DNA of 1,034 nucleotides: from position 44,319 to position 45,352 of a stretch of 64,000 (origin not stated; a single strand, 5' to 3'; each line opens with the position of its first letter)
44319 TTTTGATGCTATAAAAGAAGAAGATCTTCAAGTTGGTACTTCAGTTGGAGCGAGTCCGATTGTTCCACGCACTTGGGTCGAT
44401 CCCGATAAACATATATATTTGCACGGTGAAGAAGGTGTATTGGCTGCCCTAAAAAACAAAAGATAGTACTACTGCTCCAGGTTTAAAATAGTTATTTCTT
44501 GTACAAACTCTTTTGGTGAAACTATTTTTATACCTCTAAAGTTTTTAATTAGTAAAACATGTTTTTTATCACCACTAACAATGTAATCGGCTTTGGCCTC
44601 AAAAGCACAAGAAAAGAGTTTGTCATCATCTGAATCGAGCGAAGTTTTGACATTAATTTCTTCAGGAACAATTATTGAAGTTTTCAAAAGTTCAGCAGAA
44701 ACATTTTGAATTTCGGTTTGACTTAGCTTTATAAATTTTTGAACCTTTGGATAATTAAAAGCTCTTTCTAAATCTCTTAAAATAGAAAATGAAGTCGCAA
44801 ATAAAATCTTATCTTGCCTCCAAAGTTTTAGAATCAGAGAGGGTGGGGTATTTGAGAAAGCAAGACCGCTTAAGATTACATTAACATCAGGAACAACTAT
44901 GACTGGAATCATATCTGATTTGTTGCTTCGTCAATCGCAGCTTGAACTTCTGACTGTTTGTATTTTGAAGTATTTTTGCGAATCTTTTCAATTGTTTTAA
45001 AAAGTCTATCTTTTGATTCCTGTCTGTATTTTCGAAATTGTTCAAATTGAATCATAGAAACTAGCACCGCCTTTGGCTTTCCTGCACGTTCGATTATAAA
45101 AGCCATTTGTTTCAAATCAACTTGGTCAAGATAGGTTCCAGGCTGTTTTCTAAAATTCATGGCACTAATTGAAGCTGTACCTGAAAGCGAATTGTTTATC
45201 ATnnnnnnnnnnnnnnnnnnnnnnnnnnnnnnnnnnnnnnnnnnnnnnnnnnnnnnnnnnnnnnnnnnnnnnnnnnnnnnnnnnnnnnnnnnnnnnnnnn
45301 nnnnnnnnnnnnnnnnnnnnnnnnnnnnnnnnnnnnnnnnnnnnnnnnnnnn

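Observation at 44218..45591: Phd/YefM-PIN toxin-antitoxin pair inserted antisense inside the str operon (rpsL-rpsG | TA | fusA-tuf)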

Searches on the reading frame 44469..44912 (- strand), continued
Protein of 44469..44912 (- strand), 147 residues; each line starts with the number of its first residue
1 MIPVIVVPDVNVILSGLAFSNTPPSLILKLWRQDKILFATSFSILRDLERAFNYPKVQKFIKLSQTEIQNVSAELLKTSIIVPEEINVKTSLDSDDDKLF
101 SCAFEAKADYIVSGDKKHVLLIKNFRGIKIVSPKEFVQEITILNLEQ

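Call 22: search_solved_structures(query=window:44469-44912:-, max_evalue=1, show_alignments=2)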
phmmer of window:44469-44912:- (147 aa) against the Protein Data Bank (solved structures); distinct sequences matched with E-value up to 1: 7.
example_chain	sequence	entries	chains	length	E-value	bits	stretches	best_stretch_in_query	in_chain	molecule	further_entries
5mzh_A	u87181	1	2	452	0.2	15.1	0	92-119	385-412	Dynein assembly factor with WDR repeat domains 1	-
6uha_B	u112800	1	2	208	0.31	14.5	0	27-86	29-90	Ryanodine receptor 3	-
6uhb_B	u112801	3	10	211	0.32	14.5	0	27-86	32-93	Ryanodine receptor 3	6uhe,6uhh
9l90_A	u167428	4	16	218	0.34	14.4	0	27-85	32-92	Ryanodine receptor 3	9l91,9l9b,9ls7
8gy8_A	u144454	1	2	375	0.39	14.2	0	45-71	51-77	Putative translation initiation factor (IF-2 homolog)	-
8g0p_B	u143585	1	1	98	0.74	13.3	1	54-102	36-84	Kinetochore protein Nuf2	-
5nnz_B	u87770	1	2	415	0.94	13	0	92-119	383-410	Dynein assembly factor with WDR repeat domains 1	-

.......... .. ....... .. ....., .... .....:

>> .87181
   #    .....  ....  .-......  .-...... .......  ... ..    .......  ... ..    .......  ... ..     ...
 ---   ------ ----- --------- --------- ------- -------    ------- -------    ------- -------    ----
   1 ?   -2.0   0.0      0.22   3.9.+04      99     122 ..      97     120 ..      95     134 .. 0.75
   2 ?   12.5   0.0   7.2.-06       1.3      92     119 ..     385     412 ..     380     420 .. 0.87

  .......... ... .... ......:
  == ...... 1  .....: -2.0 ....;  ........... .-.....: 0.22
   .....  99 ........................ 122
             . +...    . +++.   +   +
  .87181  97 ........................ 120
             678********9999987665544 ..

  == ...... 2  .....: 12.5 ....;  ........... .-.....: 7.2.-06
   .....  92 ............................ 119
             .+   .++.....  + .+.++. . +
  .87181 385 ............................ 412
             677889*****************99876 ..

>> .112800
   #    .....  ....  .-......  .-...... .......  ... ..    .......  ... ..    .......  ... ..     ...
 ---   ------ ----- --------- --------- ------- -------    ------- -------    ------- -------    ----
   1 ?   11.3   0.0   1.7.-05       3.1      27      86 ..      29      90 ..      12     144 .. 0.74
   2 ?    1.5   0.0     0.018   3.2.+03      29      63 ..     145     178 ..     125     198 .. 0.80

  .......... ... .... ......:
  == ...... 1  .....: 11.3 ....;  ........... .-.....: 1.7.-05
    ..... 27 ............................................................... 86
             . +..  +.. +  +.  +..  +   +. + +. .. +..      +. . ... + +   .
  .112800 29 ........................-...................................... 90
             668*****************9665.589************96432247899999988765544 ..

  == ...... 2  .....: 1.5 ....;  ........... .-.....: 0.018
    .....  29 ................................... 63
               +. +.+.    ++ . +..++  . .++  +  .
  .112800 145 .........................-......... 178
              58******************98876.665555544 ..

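Call 35: predict_structure(alignment_id=A1)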
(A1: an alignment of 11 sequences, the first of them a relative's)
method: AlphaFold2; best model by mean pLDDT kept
length: 147 residues; sequences in the alignment: 11
mean_pLDDT: 90.6   pTM: 0.87
mean pLDDT of the five models: 90.6, 90.2, 89.9, 89.7, 89.2
residues with pLDDT >= 90: 104; 70-90: 37; 50-70: 6; < 50: 0
segments of 3 or more residues with pLDDT < 50: none
pLDDT, mean of each block of 10 residues (from residue 1): 88 94 96 94 94 91 90 93 87 85 96 90 92 95 69
secondary structure, 60 per line:
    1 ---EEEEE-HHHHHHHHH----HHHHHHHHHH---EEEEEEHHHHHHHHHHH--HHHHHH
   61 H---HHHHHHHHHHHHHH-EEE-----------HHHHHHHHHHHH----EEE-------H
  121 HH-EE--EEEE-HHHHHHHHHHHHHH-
elements in order: E4-8 H10-18 H23-32 E36-41 H42-52 H55-61 H65-78 E80-82 H94-105 E110-112 E128-131 H133-146

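Call 39: fold_search(model_id=the predicted structure, library=pdb)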
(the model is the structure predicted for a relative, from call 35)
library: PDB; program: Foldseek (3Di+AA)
matches with E <= 10: 547; with E <= 0.001: 5
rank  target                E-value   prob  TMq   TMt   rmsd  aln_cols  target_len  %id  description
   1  8wmm_G                1.2e-04  1.00  0.57  0.62   4.4       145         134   15  Structure of CbCas9-PcrIIC1 complex bound to 28-bp DNA substrate (20-nt complementary) (released 2024-06-05)
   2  7vwo_A                5.0e-04  1.00  0.61  0.63   3.8       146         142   16  TA complex from Mycobacterium tuberculosis (released 2022-11-16)
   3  2hww_B                5.0e-04  1.00  0.60  0.56   6.4       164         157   14  Structure of PIN domain of human SMG6 (released 2006-11-14)
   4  1o4w                  6.0e-04  1.00  0.57  0.65   3.8       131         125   18  CRYSTAL STRUCTURE OF a PIN (PILT N-TERMINUS) DOMAIN CONTAINING PROTEIN (AF0591) FROM ARCHAEOGLOBUS FULGIDUS AT 1.90 A RE (released 2003-07-29)
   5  2dok_B                6.0e-04  1.00  0.64  0.57   6.5       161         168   14  Crystal structure of the PIN domain of human EST1A (released 2007-05-01)
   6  2hwx                  1.4e-03  1.00  0.64  0.58   6.3       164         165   12  Structure of human SMG6 E1282C PIN domain mutant. (released 2006-11-14)
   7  1ye5_A                1.4e-03  1.00  0.60  0.62   5.1       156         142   17  Crystal structure of hypothetical protein of unknown function from pyrococcus horikoshii OT3 (released 2005-05-17)
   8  3ix7_B                1.7e-03  1.00  0.56  0.62   4.0       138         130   17  Crystal structure of a domain of functionally unknown protein from Thermus thermophilus HB8 (released 2009-09-22)
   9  5h4g_A                1.7e-03  1.00  0.49  0.50  10.3       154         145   16  Structure of PIN-domain protein (VapC4 toxin) from Pyrococcus horikoshii determined at 1.77 A resolution (released 2016-11-23)
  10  1ye5_B                2.2e-03  1.00  0.62  0.62   5.3       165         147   16  Crystal structure of hypothetical protein of unknown function from pyrococcus horikoshii OT3 (released 2005-05-17)
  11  2dok_A                2.4e-03  1.00  0.61  0.53   7.5       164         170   14  Crystal structure of the PIN domain of human EST1A (released 2007-05-01)
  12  2hww_C                2.5e-03  1.00  0.61  0.62   6.8       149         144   15  Structure of PIN domain of human SMG6 (released 2006-11-14)
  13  5h4g_B                3.1e-03  1.00  0.62  0.65   4.5       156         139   18  Structure of PIN-domain protein (VapC4 toxin) from Pyrococcus horikoshii determined at 1.77 A resolution (released 2016-11-23)
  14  1v96_A                3.1e-03  1.00  0.62  0.62   5.1       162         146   16  Crystal structure of hypothetical protein of unknown function from pyrococcus horikoshii OT3 (released 2005-02-01)
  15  1v8o_F                4.5e-03  0.99  0.50  0.54   4.9       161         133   10  Crystal Structure of PAE2754 from Pyrobaculum aerophilum (released 2004-02-10)
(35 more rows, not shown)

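Call 48: find_related_loci(query=A3, collection=metagenome_contigs, flank=5000)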
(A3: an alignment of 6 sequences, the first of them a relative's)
Query A3 (147 aa) in metagenome_contigs; peptide patterns used: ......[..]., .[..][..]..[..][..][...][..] (x = any residue, [..] = any of these).
600 stretches matched a pattern (row limit reached: there are more); 471 encode a relative of the query (tblastn E <= 1e-3); the best 80 are kept; 80 distinct loci.
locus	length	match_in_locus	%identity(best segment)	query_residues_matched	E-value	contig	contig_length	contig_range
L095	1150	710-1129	49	1-140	1e-43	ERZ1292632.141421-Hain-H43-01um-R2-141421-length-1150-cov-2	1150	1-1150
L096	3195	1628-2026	44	5-137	2e-38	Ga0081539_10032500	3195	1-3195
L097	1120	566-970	46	6-140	2e-36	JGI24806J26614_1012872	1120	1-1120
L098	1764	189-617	44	4-144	1e-32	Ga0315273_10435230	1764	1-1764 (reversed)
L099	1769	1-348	41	22-137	1e-29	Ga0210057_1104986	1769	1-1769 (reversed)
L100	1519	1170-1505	44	29-140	2e-28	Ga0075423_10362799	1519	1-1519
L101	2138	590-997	36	7-142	5e-27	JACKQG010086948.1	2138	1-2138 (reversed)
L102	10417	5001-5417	36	6-144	4e-25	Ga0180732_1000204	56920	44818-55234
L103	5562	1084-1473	34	9-138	5e-25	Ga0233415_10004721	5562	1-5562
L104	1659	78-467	40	9-138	7e-25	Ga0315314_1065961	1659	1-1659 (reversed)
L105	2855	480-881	38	4-137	9e-25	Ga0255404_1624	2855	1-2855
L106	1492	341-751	38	6-142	2e-24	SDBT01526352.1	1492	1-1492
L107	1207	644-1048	36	6-140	1e-24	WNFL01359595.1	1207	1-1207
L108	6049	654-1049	33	7-138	3e-24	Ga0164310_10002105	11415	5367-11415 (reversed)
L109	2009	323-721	37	6-138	5e-24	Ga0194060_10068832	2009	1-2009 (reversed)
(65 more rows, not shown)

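Call 58: search_protein_families(library=pfam, proteins=[L098:625-891:-, L098:168-623:+, L005:7701-8000:+, L004:540-833:+], max_evalue=0.01)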
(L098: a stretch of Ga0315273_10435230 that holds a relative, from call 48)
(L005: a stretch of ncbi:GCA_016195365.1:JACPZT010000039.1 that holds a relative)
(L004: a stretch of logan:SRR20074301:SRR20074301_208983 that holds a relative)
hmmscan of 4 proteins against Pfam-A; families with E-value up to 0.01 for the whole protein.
L098:625-891:- (88 aa): 0 families

L098:168-623:+ (151 aa): 1 family
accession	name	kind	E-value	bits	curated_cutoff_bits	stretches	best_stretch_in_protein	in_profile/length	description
PF13470.12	PIN_3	-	1.7e-15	58.3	27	1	10-123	2-115/115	PIN domain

L005:7701-8000:+ (99 aa): 1 family
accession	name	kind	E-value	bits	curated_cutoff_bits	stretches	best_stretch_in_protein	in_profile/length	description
PF02604.26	PhdYeFM_antitox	-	3.7e-08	33.5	29.8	1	14-67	4-57/74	Antitoxin Phd_YefM, type II toxin-antitoxin system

L004:540-833:+ (97 aa): 1 family
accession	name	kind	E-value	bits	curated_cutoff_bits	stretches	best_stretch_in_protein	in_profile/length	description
PF02604.26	PhdYeFM_antitox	-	2.7e-07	30.7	29.8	1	10-58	2-50/74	Antitoxin Phd_YefM, type II toxin-antitoxin system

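Call 74: search_protein_families(library=padloc, proteins=[window:44469-44912:-], max_evalue=0.01)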
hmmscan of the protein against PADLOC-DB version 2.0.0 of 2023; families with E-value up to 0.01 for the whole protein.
window:44469-44912:- (147 aa): 0 families

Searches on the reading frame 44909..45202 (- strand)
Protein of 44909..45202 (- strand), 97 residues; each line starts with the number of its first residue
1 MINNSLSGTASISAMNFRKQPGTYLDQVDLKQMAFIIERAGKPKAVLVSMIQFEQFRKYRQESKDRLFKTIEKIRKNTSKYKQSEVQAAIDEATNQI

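Call 3: search_protein_families(library=pfam, proteins=[window:44909-45163:-], max_evalue=0.1)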
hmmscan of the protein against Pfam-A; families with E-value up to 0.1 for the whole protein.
window:44909-45163:- (84 aa): 4 families
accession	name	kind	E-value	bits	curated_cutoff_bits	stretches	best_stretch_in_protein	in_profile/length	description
PF02604.26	PhdYeFM_antitox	-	2.4e-07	30.9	29.8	1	3-43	8-48/74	Antitoxin Phd_YefM, type II toxin-antitoxin system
PF12597.13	Cox20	-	0.044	14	25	1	32-70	61-99/101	Cytochrome c oxidase assembly protein COX20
PF24345.1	PH_24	-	0.057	13.5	27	1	41-75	108-142/144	EVH1 domain-like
PF23191.1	WH_MCM3_C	-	0.063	13.9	27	1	31-81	12-62/77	MCM3-like, winged helix domain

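Call 4: search_protein_families(library=ncbifam, proteins=[window:44909-45163:-], max_evalue=0.1)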
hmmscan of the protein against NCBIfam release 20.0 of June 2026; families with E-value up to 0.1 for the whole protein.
window:44909-45163:- (84 aa): 3 families
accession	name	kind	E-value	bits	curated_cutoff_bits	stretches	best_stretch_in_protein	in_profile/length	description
TIGR01552.1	phd_fam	subfamily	0.0018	17.6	20.8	1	4-45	7-47/53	type II toxin-antitoxin system prevent-host-death family antitoxin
NF043026.1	T4SS_AnkK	equivalog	0.0071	15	650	1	23-82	328-385/623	Dot/Icm T4SS effector AnkK/LegA5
NF041263.1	colicin_Z_full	equivalog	0.075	12.9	300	1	14-71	72-126/229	colicin Z family toxin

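Call 23: search_solved_structures(query=window:44909-45202:-, max_evalue=1, show_alignments=2)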
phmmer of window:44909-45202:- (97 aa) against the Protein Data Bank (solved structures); distinct sequences matched with E-value up to 1: 2.
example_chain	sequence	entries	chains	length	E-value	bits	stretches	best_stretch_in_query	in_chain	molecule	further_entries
3hry_A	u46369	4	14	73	0.18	15.3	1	14-76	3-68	Prevent host death protein | Antitoxin phd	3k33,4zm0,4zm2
3kh2_E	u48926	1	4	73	0.87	13.1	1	14-76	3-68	Prevent host death protein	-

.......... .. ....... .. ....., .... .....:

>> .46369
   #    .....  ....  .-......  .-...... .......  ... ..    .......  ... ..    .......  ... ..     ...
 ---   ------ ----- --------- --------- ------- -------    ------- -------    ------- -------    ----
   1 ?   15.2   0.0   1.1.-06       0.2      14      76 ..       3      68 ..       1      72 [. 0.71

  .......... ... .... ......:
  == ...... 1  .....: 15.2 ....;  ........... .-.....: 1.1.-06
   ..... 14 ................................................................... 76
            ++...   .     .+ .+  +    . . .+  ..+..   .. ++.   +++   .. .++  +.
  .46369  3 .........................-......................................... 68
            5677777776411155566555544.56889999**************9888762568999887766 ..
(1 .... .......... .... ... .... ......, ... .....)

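Call 58: search_protein_families(library=pfam, proteins=[window:44909-45202:-], max_evalue=0.01)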
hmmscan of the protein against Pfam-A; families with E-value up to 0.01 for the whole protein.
window:44909-45202:- (97 aa): 1 family
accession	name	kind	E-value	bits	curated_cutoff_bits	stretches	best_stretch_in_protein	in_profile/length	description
PF02604.26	PhdYeFM_antitox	-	3.6e-08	33.5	29.8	1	11-56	3-48/74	Antitoxin Phd_YefM, type II toxin-antitoxin system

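Call 68: find_homologous_proteins(query=window:44909-45202:-)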
Query window:44909-45202:- (97 aa): 15 proteins with E <= 0.001 among 17 candidates.
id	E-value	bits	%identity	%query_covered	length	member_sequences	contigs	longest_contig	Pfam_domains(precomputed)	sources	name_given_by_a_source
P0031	3.9e-54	197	100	100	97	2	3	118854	PF02604.27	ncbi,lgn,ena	ncbi:MAG: type II toxin-antitoxin system Phd/YefM family antitoxin [Patescibacteria group bacterium]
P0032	2.6e-45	169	86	95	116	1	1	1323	PF02604.27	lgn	-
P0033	1.1e-38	148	77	97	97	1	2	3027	PF02604.27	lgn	-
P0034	4.1e-38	146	81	88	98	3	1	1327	PF02604.27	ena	-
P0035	2.0e-33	131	67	96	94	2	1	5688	PF02604.27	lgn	-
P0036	4.8e-25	105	56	100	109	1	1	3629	PF02604.27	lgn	-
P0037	7.8e-23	98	55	92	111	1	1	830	PF02604.27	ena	-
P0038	6.1e-21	92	49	94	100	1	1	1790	PF02604.27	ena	-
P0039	1.3e-19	87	45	96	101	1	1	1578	PF02604.27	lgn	-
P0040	1.4e-19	87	47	94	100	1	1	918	PF02604.27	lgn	-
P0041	8.0e-19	85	46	96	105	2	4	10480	PF02604.27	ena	-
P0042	1.7e-18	84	44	92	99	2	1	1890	PF02604.27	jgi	-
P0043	2.3e-12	64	44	98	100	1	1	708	PF02604.27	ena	-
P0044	4.7e-12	63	46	100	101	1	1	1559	PF02604.27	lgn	-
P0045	6.9e-11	60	41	99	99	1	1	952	PF02604.27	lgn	-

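Call 69: find_encoding_contigs(protein=P0035, flank=6000, max_places=3)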
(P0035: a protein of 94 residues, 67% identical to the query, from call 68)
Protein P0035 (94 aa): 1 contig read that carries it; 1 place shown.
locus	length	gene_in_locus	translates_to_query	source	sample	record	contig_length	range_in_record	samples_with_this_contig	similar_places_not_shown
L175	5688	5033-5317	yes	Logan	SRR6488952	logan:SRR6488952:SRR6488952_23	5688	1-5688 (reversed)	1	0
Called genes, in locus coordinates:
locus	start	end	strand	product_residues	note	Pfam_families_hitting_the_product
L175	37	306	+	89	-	-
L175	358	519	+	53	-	-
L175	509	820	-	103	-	PF00338:Ribosomal_S10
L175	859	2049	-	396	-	PF00009:GTP_EFTU, PF03144:GTP_EFTU_D2, PF03143:GTP_EFTU_D3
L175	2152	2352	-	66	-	-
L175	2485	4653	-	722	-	PF00009:GTP_EFTU, PF22042:EF-G_D2, PF03144:GTP_EFTU_D2, PF14492:EFG_III, PF16658:RF3_C (weak), PF03764:EFG_IV, PF00679:EFG_C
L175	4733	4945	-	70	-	-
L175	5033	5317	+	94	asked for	PF02604:PhdYeFM_antitox (weak)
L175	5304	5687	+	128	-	?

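Call 70: find_encoding_contigs(protein=P0036, flank=6000, max_places=3)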
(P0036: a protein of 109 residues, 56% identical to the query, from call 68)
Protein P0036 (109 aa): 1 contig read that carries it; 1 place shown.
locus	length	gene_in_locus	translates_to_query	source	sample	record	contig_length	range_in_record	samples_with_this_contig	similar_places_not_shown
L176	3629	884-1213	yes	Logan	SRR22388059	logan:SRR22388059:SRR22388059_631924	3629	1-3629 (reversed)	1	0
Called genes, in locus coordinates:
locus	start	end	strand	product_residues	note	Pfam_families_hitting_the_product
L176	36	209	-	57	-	PF00293:NUDIX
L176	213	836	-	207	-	PF00005:ABC_tran, PF02463:SMC_N (faint), PF13304:AAA_21 (faint)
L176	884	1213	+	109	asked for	PF02604:PhdYeFM_antitox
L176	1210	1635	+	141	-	PF13470:PIN_3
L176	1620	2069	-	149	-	PF00177:Ribosomal_S7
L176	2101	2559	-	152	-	PF00164:Ribosom_S12_S23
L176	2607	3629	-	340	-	?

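Call 71: find_encoding_contigs(protein=P0041, flank=6000, max_places=4)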
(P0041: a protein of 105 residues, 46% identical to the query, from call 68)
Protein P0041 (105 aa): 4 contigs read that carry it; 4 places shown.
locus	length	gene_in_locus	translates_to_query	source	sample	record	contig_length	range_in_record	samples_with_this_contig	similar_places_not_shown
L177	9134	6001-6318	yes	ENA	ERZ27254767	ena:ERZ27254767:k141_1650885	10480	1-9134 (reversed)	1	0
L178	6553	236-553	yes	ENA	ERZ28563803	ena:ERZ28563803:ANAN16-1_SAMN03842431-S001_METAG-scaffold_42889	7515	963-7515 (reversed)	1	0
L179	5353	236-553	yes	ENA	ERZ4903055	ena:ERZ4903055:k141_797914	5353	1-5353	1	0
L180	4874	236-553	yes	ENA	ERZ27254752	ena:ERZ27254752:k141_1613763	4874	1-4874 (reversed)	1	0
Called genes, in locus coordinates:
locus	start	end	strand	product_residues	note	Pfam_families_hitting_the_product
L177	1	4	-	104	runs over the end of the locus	PF21956:DUF6922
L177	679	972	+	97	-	-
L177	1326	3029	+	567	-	-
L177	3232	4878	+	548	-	-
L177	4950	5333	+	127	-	-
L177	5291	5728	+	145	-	-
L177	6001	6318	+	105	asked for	PF02604:PhdYeFM_antitox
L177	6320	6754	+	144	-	PF13470:PIN_3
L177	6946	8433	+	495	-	PF07497:Rho_RNA_bind, PF00006:ATP-synt_ab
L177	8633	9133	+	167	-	?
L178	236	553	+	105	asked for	PF02604:PhdYeFM_antitox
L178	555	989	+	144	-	PF13470:PIN_3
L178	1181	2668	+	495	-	PF07497:Rho_RNA_bind, PF00006:ATP-synt_ab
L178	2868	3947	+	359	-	PF01476:LysM, PF23473:LysM3_LYK4_5 (weak), PF01476:LysM, PF01551:Peptidase_M23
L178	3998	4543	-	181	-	-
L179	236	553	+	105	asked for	PF02604:PhdYeFM_antitox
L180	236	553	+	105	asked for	PF02604:PhdYeFM_antitox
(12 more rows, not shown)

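Call 74: search_protein_families(library=padloc, proteins=[window:44909-45202:-], max_evalue=0.01)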
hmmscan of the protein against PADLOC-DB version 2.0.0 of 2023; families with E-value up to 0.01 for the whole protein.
window:44909-45202:- (97 aa): 0 families
